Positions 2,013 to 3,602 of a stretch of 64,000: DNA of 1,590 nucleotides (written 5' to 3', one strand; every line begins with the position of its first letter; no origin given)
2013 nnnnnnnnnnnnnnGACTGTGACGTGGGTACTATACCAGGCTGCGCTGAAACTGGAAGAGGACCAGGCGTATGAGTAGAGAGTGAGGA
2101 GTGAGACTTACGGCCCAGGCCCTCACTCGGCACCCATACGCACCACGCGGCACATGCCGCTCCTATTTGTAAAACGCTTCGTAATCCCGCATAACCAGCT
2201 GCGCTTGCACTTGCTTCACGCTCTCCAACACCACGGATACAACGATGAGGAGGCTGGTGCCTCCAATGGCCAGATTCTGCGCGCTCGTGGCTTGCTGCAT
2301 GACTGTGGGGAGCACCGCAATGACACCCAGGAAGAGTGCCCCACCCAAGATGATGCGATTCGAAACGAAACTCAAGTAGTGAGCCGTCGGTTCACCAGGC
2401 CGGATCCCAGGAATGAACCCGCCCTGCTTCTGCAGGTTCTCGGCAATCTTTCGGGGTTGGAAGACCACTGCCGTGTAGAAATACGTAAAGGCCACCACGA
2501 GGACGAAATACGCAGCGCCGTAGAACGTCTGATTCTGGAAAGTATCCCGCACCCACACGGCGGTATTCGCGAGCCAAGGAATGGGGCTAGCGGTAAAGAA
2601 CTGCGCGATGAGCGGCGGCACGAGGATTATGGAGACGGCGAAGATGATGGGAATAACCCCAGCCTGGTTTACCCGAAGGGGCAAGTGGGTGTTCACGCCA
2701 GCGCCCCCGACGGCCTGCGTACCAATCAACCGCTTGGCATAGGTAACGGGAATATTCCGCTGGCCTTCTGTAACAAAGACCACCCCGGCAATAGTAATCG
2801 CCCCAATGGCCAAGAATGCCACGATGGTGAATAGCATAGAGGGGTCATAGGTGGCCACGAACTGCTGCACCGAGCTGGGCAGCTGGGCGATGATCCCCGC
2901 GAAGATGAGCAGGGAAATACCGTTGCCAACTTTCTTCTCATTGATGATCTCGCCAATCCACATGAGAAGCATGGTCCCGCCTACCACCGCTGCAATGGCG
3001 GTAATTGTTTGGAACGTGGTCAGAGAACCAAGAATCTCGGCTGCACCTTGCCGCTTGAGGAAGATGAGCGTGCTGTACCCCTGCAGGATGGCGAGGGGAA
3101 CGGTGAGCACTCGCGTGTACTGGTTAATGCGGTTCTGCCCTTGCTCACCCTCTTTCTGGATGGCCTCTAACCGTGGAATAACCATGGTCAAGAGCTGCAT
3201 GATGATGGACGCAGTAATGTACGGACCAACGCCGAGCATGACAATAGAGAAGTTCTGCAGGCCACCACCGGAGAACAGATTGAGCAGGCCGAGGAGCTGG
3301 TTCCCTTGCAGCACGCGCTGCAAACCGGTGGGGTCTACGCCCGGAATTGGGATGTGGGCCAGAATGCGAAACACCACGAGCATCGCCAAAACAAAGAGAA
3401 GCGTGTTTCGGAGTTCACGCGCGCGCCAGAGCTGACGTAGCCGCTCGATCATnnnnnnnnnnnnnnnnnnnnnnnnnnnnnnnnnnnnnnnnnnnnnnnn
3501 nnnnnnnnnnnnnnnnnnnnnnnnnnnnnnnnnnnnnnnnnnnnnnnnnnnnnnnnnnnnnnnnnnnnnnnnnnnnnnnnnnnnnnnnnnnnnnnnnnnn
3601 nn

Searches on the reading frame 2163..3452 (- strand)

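Call 29: search_protein_families(library=pfam, proteins=[window:2163-3452:-], max_evalue=0.001)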
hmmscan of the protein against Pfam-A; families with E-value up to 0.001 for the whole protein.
window:2163-3452:- (429 aa): 1 family
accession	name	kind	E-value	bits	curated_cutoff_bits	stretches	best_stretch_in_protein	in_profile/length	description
PF00344.25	SecY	-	1.4e-103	347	32.2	1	69-411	1-305/306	SecY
